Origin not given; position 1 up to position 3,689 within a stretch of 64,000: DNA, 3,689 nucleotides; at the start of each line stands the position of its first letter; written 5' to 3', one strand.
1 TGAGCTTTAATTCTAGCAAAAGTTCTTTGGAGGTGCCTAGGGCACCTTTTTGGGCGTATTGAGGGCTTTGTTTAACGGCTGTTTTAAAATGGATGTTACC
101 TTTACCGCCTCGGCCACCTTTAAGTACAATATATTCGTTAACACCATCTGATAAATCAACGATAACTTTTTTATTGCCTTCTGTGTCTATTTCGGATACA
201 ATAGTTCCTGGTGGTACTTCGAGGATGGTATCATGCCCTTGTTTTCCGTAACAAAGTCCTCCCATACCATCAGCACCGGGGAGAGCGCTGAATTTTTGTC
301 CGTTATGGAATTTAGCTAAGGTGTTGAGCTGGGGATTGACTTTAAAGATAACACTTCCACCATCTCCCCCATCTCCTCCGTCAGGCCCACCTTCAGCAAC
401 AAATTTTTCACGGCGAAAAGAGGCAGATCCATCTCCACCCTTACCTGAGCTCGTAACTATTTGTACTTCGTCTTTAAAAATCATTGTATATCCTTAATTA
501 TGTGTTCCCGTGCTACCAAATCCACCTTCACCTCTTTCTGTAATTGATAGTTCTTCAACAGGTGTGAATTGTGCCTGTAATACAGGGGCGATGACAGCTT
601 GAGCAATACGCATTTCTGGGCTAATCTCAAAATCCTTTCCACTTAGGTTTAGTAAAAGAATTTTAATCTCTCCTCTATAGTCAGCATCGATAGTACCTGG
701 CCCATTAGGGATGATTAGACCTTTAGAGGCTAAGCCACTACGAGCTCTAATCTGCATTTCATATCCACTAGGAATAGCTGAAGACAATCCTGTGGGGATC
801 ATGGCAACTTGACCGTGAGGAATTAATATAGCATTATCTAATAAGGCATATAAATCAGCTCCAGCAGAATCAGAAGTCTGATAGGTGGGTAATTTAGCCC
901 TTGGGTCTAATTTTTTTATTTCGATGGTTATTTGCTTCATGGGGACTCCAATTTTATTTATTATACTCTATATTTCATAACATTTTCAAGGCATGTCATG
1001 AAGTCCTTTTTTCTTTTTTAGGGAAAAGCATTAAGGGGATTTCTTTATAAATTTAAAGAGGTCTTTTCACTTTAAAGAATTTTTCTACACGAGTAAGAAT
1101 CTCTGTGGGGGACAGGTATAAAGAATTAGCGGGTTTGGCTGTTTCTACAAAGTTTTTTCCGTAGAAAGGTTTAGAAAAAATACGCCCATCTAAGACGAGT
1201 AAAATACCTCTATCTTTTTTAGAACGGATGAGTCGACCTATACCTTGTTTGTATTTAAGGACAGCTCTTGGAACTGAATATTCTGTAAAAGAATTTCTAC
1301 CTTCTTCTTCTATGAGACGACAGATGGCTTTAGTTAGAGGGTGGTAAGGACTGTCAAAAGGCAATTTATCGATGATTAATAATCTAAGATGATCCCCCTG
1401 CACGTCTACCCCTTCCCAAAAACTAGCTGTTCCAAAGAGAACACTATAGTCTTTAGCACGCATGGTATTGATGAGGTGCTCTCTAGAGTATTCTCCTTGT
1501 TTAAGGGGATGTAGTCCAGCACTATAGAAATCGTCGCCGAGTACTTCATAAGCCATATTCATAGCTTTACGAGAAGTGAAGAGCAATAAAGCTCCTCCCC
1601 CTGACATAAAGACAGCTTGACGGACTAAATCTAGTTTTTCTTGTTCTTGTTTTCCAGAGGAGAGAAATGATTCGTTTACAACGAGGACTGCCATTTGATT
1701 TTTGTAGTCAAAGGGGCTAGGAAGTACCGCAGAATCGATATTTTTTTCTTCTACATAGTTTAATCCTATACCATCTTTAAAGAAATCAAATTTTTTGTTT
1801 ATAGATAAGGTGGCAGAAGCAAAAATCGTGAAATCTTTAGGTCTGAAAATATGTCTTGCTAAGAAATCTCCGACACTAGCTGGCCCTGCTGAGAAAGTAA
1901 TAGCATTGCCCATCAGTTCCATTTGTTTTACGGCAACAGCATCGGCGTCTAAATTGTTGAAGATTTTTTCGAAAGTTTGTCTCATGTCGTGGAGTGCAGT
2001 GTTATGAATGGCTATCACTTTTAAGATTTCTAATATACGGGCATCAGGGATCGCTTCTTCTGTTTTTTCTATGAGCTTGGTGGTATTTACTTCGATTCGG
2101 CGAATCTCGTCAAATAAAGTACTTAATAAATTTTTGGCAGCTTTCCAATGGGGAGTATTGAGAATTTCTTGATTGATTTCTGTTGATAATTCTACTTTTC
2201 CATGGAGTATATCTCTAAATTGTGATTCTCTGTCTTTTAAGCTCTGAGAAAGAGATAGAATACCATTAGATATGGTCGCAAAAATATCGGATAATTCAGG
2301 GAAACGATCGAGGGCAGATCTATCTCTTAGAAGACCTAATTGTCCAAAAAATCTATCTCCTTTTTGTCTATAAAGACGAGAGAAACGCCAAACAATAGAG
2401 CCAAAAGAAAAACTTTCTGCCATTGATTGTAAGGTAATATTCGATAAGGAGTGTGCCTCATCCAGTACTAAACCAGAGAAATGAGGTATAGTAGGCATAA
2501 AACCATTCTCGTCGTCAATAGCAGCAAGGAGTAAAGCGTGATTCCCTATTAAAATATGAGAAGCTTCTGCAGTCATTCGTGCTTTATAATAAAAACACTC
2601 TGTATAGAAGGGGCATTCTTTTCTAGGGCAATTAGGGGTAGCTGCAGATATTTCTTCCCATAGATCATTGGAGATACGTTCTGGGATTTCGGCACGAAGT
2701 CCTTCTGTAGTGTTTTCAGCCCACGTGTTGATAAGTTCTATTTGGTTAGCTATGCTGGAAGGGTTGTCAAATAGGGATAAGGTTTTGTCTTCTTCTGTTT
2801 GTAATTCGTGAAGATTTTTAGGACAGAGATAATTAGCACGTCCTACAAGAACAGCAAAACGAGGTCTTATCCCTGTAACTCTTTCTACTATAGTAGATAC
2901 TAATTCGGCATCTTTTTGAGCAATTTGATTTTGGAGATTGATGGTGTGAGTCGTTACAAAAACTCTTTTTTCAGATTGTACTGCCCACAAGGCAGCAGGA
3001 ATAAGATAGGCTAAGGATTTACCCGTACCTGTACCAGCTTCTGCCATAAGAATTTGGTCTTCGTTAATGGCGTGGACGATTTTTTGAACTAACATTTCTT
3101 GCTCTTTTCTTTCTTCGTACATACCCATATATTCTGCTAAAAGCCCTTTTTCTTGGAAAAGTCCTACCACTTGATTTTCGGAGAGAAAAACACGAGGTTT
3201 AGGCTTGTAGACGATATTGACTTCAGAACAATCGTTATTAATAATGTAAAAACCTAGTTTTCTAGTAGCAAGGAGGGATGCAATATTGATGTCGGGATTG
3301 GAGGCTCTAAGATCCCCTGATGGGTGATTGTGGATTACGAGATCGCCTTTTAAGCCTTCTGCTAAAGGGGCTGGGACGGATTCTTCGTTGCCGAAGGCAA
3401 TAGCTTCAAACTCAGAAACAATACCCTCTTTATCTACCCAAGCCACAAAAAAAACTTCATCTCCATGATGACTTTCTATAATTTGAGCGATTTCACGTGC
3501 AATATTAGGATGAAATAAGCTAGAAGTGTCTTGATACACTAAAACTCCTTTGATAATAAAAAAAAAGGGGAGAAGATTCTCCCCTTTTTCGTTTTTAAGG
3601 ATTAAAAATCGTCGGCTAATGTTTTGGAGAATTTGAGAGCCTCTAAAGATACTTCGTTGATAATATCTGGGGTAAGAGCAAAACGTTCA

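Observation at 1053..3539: RadC-like JAB/MPN domain fused to the N-terminus of a DinG/XPD FeS helicase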

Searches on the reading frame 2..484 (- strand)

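Call 49: search_protein_families(library=pfam, proteins=[window:2-484:-], max_evalue=0.001)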
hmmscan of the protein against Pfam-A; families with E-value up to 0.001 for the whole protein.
window:2-484:- (161 aa): 1 family
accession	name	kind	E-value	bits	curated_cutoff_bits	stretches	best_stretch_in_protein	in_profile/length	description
PF01018.28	GTP1_OBG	-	1.9e-52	177.4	27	1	5-161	2-155/155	GTP1/OBG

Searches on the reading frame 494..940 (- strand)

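Call 49: search_protein_families(library=pfam, proteins=[window:494-940:-], max_evalue=0.001)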
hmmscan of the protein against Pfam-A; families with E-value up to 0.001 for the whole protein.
window:494-940:- (148 aa): 2 families
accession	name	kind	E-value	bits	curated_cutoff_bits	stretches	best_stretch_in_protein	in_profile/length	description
PF00692.24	dUTPase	-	4.6e-31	107.7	22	1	15-145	3-129/129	dUTPase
PF22769.1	DCD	-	4.8e-07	30.4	27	1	35-118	68-151/153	dCTP deaminase-like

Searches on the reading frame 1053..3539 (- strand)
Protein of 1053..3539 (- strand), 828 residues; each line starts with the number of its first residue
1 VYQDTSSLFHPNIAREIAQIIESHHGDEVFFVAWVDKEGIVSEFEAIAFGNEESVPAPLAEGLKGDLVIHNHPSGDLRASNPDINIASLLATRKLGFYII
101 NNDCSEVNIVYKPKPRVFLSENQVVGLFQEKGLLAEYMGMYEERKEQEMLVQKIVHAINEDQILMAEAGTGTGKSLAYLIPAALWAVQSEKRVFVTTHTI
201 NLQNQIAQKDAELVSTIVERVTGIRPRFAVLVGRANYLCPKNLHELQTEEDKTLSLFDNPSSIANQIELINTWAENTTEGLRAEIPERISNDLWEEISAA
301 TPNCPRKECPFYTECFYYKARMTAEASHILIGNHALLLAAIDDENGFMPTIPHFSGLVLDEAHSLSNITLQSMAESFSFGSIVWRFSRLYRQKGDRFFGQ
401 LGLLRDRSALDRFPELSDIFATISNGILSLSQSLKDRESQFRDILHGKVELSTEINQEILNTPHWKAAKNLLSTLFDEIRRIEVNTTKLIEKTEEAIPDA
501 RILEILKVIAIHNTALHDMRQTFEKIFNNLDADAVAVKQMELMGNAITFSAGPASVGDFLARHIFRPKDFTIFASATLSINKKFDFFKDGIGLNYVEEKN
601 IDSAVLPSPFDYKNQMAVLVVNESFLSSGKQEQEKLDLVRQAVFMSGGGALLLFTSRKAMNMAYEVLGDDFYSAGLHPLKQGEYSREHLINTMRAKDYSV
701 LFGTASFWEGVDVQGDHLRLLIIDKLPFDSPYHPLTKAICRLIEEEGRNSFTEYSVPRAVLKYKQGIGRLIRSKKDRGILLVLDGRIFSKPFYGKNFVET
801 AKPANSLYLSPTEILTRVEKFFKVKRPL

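Call 3: search_protein_families(library=pfam, proteins=[window:1053-3539:-], max_evalue=1)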
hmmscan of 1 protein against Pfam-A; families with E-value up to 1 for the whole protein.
window:1053-3539:- (828 aa): 11 families
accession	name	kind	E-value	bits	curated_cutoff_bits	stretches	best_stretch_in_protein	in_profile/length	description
PF13307.12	Helicase_C_2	-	4.1e-39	134.8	25.3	1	646-801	8-167/170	Helicase C-terminal domain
PF00270.35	DEAD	-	2.7e-12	47.2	26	2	152-216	5-71/167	DEAD/DEAH box helicase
PF04851.21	ResIII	-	2.4e-05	24.8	22.5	1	142-209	3-72/164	Type III restriction enzyme, res subunit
PF04002.20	RadC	-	0.00041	20.7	22.1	1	27-90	20-91/121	RadC-like JAB domain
PF00271.37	Helicase_C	-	0.0041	17.8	23.5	1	635-773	2-109/110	Helicase conserved C-terminal domain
PF07517.20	SecA_DEAD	-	0.012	15.3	24.6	1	163-219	92-143/290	SecA DEAD-like domain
PF02562.22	PhoH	-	0.032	14.1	27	1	152-209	10-68/205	PhoH-like protein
PF13604.12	AAA_30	-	0.074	13.2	27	1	145-220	4-75/191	AAA domain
PF15874.10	Il2rg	-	0.12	13.2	27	1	99-145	8-54/92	Putative Interleukin 2 receptor, gamma chain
PF25199.1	nSTAND_NTPase5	-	0.16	12.2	34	1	150-205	28-85/145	Novel STAND NTPase 5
PF22896.3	OB_RNR_1st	-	0.18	12.4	28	1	104-167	24-88/99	Ribonuclease R, OB first domain, N-terminal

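Call 4: search_protein_families(library=ncbifam, proteins=[window:1053-3539:-], max_evalue=1)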
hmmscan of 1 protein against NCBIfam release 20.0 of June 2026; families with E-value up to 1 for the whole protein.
window:1053-3539:- (828 aa): 14 families
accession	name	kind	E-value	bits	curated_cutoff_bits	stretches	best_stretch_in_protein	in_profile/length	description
NF053712.1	repair_DEAH_YoaA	equivalog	2.8e-135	452.5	680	1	127-803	3-615/630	DNA repair helicase YoaA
NF005981.0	PRK08074.1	equivalog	5.2e-125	418.5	789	1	133-822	248-929/931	ATP-dependent DNA helicase DinG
NF008729.0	PRK11747.1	equivalog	1e-103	348.1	598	1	137-799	20-692/703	ATP-dependent DNA helicase DinG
TIGR01407.1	dinG_rel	hypoth_equivalog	6.6e-95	319.1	547.7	1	128-803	232-869/889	putative DnaQ family exonuclease/DinG family helicase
NF005569.0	PRK07246.1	equivalog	3.3e-44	151.4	794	2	458-821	471-818/820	bifunctional DnaQ family exonuclease/ATP-dependent helicase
TIGR03117.2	cas_csf4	equivalog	4.6e-32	111.1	400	3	141-279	127-249/800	type IV CRISPR-associated DEAD/DEAH-box helicase Csf4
TIGR00604.1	rad3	subfamily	1.4e-09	37.1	246.95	2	706-789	596-678/706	DNA repair helicase (rad3)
NF008394.0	PRK11192.1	equivalog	0.00019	20.4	507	1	151-216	31-101/441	ATP-dependent RNA helicase SrmB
NF000642.1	PRK00024.1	equivalog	0.0014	18.3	180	1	67-91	158-182/212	RadC family protein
TIGR01389.1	recQ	equivalog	0.0046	15.4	640.2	1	132-184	3-51/591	DNA helicase RecQ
TIGR00608.1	radc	subfamily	0.022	14.5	133.85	1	11-90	100-187/218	RadC family protein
NF008279.0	PRK11057.1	equivalog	0.065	11.6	1015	1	130-214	13-90/608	ATP-dependent DNA helicase RecQ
NF002244.0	PRK01156.1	equivalog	0.085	10.9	847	1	424-490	196-262/895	DNA double-strand break repair ATPase Rad50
TIGR00963.1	secA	equivalog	0.39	8.9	800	1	158-221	66-124/787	preprotein translocase subunit SecA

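Call 6: find_homologous_proteins(query=window:1053-3539:-, region=1-130)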
Query window:1053-3539:-, residues 1-130 (130 aa): 52 proteins with E <= 0.001 among 251 candidates.
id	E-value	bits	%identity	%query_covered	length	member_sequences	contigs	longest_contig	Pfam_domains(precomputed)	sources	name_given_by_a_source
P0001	6.3e-79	280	100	100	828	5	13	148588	PF00270.36,PF13307.13,PF04851.22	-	-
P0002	1.5e-64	234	78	100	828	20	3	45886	PF00270.36,PF13307.13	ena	-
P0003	1.2e-59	218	77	100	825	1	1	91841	PF04002.21,PF00270.36,PF13307.13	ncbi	ncbi:MAG: helicase C-terminal domain-containing protein [Brevinema sp.]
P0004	3.2e-58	213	75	100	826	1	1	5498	PF04002.21,PF00270.36,PF13307.13,PF04851.22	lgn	-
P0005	4.2e-58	213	74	100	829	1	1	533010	PF00270.36,PF13307.13,PF00271.38,PF04851.22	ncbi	ncbi:MAG: helicase C-terminal domain-containing protein [Brevinema sp.]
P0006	6.3e-58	212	77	100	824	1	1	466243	PF04002.21,PF00270.36,PF13307.13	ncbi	ncbi:MAG: helicase C-terminal domain-containing protein [Brevinemataceae bacterium]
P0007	1.8e-57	211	72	100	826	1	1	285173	PF00270.36,PF13307.13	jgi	-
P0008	9.1e-57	208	72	100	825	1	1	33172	PF00270.36,PF13307.13,PF04851.22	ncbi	ncbi:MAG: helicase C-terminal domain-containing protein [Brevinema sp.]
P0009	3.3e-56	207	72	100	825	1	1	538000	PF00270.36,PF13307.13,PF04851.22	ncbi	ncbi:MAG: helicase C-terminal domain-containing protein [Brevinema sp.]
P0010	2.6e-53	197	70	100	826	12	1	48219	PF00270.36,PF13307.13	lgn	-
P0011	3.8e-53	197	78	88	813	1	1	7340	PF00270.36,PF13307.13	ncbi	-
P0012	1.4e-52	195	68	100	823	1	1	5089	PF00270.36,PF13307.13,PF04851.22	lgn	-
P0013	1.5e-48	182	65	100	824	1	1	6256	PF00270.36,PF13307.13,PF04851.22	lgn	-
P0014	6.0e-47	177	63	97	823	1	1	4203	PF00270.36,PF13307.13,PF00271.38,PF04851.22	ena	-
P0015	1.8e-45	172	60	100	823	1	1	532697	PF00270.36,PF13307.13,PF04851.22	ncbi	ncbi:MAG: helicase C-terminal domain-containing protein [Brevinema sp.]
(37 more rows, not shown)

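Call 38: predict_structure(alignment_id=A1)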
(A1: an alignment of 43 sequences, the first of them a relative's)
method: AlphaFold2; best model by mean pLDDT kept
length: 828 residues; sequences in the alignment: 43
mean_pLDDT: 88.5   pTM: 0.83
mean pLDDT of the five models: 88.5, 88.5, 86.6, 85.8, 85.4
residues with pLDDT >= 90: 437; 70-90: 364; 50-70: 23; < 50: 4
segments of 3 or more residues with pLDDT < 50: 825-828
pLDDT, mean of each block of 10 residues (from residue 1): 87 94 91 85 89 73 77 87 84 84 93 84 95 88 92 96 94 93 94 89 84 94 94 90 89 81 90 91 83 86 72 90 92 90 69 91 89 88 91 84 88 92 95 92 87 86 93 96 96 90 87 92 88 76 84 85 86 93 92 89 93 93 91 95 95 92 96 96 85 92 84 86 91 77 89 92 87 89 92 89 92 95 59
secondary structure, 60 per line:
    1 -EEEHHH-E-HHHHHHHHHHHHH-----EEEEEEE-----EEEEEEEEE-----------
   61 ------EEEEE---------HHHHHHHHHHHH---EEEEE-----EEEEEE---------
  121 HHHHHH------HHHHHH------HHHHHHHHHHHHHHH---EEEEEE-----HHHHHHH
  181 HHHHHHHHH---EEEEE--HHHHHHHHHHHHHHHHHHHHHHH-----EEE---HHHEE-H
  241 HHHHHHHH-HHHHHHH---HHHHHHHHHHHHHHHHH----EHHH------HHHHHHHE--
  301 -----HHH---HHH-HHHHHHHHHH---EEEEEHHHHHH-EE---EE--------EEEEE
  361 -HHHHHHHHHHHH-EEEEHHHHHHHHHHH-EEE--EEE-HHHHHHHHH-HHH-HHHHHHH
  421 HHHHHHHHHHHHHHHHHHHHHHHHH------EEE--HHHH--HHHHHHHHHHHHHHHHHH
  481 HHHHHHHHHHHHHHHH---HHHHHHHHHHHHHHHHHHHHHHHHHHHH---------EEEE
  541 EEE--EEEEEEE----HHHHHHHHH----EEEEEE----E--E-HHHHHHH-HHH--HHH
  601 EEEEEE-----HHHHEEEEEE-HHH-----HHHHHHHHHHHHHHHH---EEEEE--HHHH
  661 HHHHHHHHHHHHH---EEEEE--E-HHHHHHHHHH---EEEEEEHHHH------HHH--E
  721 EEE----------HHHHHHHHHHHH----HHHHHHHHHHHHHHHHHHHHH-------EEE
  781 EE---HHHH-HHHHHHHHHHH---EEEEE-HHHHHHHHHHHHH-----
elements in order (helices of 4 or more, strands of 3 or more residues): E2-4 H11-23 E29-35 E41-49 E67-71 H81-92 E96-100 E106-111 H121-126 H133-138 H145-159 E163-168 H174-189 E193-197 H200-222 E228-230 H240-248 H250-256 H260-276 H291-297 H316-325 E329-333 H334-339 E356-360 H362-373 E375-378 H379-389 E391-393 E396-398 H400-408 H414-445 E452-454 H457-460 H463-496 H500-527 E537-543 E546-552 H557-565 E570-575 H585-591 E601-606 H612-615 E616-621 H631-646 E650-654 H657-673 E677-681 H686-695 E699-704 H705-708 E720-723 H734-745 H750-770 E778-782 H786-789 H791-801 E805-809 H811-823

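Call 43: fold_search(model_id=the predicted structure, library=pdb)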
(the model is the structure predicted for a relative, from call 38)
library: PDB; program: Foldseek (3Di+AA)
matches with E <= 10: 1310; with E <= 0.001: 267
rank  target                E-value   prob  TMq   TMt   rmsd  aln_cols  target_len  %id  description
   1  6fwr_A                5.3e-41  1.00  0.64  0.74   6.2       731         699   23  Structure of DinG in complex with ssDNA (released 2018-12-19)
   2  6fws_A                3.5e-36  1.00  0.57  0.67   7.4       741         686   22  Structure of DinG in complex with ssDNA and ADPBeF (released 2018-12-19)
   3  6fws_B                1.1e-35  1.00  0.57  0.67   7.4       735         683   22  Structure of DinG in complex with ssDNA and ADPBeF (released 2018-12-19)
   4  9ii8_A                3.4e-31  1.00  0.63  0.59   6.2       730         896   19  Crystal structure of Staphylococcus aureus DinG protein in complex with ssDNA (released 2025-06-25)
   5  8zef_A                3.5e-31  1.00  0.62  0.58   6.1       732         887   19  Crystal structure of Staphylococcus aureus DinG protein in complex with ssDNA and Ca2+ (released 2025-05-21)
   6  9kqh_A                5.3e-28  1.00  0.52  0.57  13.6       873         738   15  Crystal structure of Finegoldia magna DinG in complex with ssDNA and ADPNP (released 2025-12-03)
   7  8s35_M                1.3e-24  1.00  0.50  0.64   8.8       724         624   17  DNA-bound Type IV-A3 CRISPR effector in complex with DinG helicase from K. pneumoniae (state I) (released 2024-11-06)
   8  8e2w                  3.0e-23  1.00  0.53  0.70   6.8       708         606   16  Structure of CRISPR-Associated DinG (released 2023-06-21)
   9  7xex_C                3.9e-23  1.00  0.53  0.70   6.6       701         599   16  Crystal strucutre of apoCasDinG (released 2023-07-26)
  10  4a15_A                6.0e-23  1.00  0.53  0.71   8.8       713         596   14  Crystal structure of an XPD DNA complex (released 2012-02-01)
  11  9p55                  6.0e-23  1.00  0.51  0.66   9.3       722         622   17  Structure of DNA-free long form XPD from Thermoplasma acidophilum (released 2026-01-21)
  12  7xf0_A                1.1e-22  1.00  0.53  0.72   6.3       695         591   16  Crystal strucutre of CasDinG in complex with ATP (released 2023-07-26)
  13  7o4i_0                3.1e-22  1.00  0.53  0.57   8.7       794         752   14  Yeast RNA polymerase II transcription pre-initiation complex with initial transcription bubble (released 2021-06-16)
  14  7xf0_C                3.9e-22  1.00  0.52  0.70   6.6       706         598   16  Crystal strucutre of CasDinG in complex with ATP (released 2023-07-26)
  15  7xex_A                4.3e-22  1.00  0.53  0.73   6.5       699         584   16  Crystal strucutre of apoCasDinG (released 2023-07-26)
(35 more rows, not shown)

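Call 48: search_protein_families(library=padloc, proteins=[window:1053-3539:-], max_evalue=0.001)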
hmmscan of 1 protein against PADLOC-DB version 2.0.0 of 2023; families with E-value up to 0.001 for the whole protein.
window:1053-3539:- (828 aa): 8 families
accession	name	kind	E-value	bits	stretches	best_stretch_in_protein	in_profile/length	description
PDLC01439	typeIV_DinG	-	2.3e-106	354.7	1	130-790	3-546/575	CAS-IV-A; associated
PDLC01729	typeIV_DinG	-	2.5e-48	163.3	2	124-393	9-261/666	Csf4_0_IVA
PDLC01730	typeIV_DinG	-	4.8e-23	79.4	2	143-246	121-219/802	Csf4_1_IVA1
PDLC01321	typeIV_DinG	-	5.6e-18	63.1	1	146-381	1-213/559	CAS-IV-A; associated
PDLC01007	typeIV_DinG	-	6.3e-14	49.5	2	146-252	1-104/676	CRISPR type AFERR-associated DEAD/DEAH-box helicase Csf4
PDLC01732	typeIV_DinG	-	1.1e-07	29.1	1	699-789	507-593/648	Csf4_3_IVE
PDLC01731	typeIV_DinG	-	1.8e-07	28.4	1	636-778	357-481/526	Csf4_2_IVA1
PDLC04986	PDC-S28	-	1.1e-06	25.3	1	704-787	395-470/831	-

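Call 55: find_homologous_proteins(query=window:1053-3539:-, region=130-828, max_evalue=1e-30)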
Query window:1053-3539:-, residues 130-828 (699 aa): 5333 proteins with E <= 1e-30 among 8000 candidates; the best 120 are listed.
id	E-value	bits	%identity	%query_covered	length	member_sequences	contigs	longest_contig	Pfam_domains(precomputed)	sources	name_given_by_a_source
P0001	0.0e+0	1570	100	100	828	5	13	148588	PF00270.36,PF13307.13,PF04851.22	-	-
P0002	0.0e+0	1207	75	100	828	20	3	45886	PF00270.36,PF13307.13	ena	-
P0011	0.0e+0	1177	73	100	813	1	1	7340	PF00270.36,PF13307.13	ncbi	-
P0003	0.0e+0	1158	72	100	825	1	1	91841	PF04002.21,PF00270.36,PF13307.13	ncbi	ncbi:MAG: helicase C-terminal domain-containing protein [Brevinema sp.]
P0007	0.0e+0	1072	68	99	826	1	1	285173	PF00270.36,PF13307.13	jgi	-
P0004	0.0e+0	1050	66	100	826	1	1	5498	PF04002.21,PF00270.36,PF13307.13,PF04851.22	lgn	-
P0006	0.0e+0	1044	67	99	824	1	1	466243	PF04002.21,PF00270.36,PF13307.13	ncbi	ncbi:MAG: helicase C-terminal domain-containing protein [Brevinemataceae bacterium]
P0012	0.0e+0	1043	67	99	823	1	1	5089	PF00270.36,PF13307.13,PF04851.22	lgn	-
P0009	3.6e-296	1002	63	100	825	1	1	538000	PF00270.36,PF13307.13,PF04851.22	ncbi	ncbi:MAG: helicase C-terminal domain-containing protein [Brevinema sp.]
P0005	1.6e-294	997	63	99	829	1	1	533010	PF00270.36,PF13307.13,PF00271.38,PF04851.22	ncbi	ncbi:MAG: helicase C-terminal domain-containing protein [Brevinema sp.]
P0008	5.7e-294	995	63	100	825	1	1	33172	PF00270.36,PF13307.13,PF04851.22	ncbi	ncbi:MAG: helicase C-terminal domain-containing protein [Brevinema sp.]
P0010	3.2e-287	972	62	100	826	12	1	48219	PF00270.36,PF13307.13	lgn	-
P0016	3.5e-259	880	58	99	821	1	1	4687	PF00270.36,PF13307.13,PF04851.22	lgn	-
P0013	1.0e-252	858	56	99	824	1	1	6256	PF00270.36,PF13307.13,PF04851.22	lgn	-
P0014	7.1e-248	842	54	99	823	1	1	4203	PF00270.36,PF13307.13,PF00271.38,PF04851.22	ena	-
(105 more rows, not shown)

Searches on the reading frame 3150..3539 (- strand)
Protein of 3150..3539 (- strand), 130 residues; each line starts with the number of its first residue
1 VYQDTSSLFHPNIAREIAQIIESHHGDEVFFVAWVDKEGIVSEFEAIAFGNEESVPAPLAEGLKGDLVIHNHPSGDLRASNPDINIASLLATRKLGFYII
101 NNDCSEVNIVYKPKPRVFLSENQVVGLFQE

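Call 16: search_solved_structures(query=window:3150-3539:-, max_evalue=10, show_alignments=3)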
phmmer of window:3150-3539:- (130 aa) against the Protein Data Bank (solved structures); distinct sequences matched with E-value up to 10: 2.
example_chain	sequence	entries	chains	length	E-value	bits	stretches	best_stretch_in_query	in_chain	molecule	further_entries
2qlc_A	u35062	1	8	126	0.00075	22.7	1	53-91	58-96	DNA repair protein radC homolog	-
7sfn_A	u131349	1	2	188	1.5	12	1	4-52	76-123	OlmO - oligomycin spirocyclase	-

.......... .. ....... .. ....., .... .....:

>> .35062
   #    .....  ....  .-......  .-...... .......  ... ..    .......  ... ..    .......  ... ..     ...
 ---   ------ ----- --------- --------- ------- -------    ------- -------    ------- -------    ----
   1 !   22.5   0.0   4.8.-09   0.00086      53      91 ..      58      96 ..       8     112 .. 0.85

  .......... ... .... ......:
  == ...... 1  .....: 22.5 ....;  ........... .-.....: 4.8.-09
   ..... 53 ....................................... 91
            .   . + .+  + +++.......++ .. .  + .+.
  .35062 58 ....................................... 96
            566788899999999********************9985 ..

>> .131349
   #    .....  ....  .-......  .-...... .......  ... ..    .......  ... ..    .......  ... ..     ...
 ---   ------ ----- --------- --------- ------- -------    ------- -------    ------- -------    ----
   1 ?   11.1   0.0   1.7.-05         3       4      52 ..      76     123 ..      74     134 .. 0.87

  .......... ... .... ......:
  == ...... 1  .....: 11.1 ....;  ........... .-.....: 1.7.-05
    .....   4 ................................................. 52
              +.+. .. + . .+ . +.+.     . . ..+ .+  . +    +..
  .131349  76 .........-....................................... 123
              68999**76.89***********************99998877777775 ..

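Call 17: search_protein_representatives(protein=window:3150-3539:-)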
Query: 130 residues. Proteins with E-value up to 0.001 (for the whole library): 497; up to 1e-10: 252; up to 1e-30: 1. The best 150 are listed.
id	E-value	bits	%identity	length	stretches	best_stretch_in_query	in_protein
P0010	8.4e-54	197.2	73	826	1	6-129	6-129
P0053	4.4e-29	117.3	46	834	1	8-129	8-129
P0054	6.9e-22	94.0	41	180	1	1-128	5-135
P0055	1.2e-21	93.2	44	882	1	7-114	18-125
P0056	1.3e-20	89.9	45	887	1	4-116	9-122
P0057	1.3e-20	89.8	49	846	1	11-111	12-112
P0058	5.6e-20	87.8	45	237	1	6-115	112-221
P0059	1.8e-19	86.2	43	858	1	10-129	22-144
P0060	4.0e-19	85.1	42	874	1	7-116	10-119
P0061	5.2e-19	84.7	45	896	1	6-114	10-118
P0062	6.1e-19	84.5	47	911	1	16-111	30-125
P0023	1.1e-18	83.6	44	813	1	6-112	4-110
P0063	1.9e-18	82.9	42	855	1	5-113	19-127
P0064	3.4e-18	82.1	44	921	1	8-111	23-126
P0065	3.9e-18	81.9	42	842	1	14-119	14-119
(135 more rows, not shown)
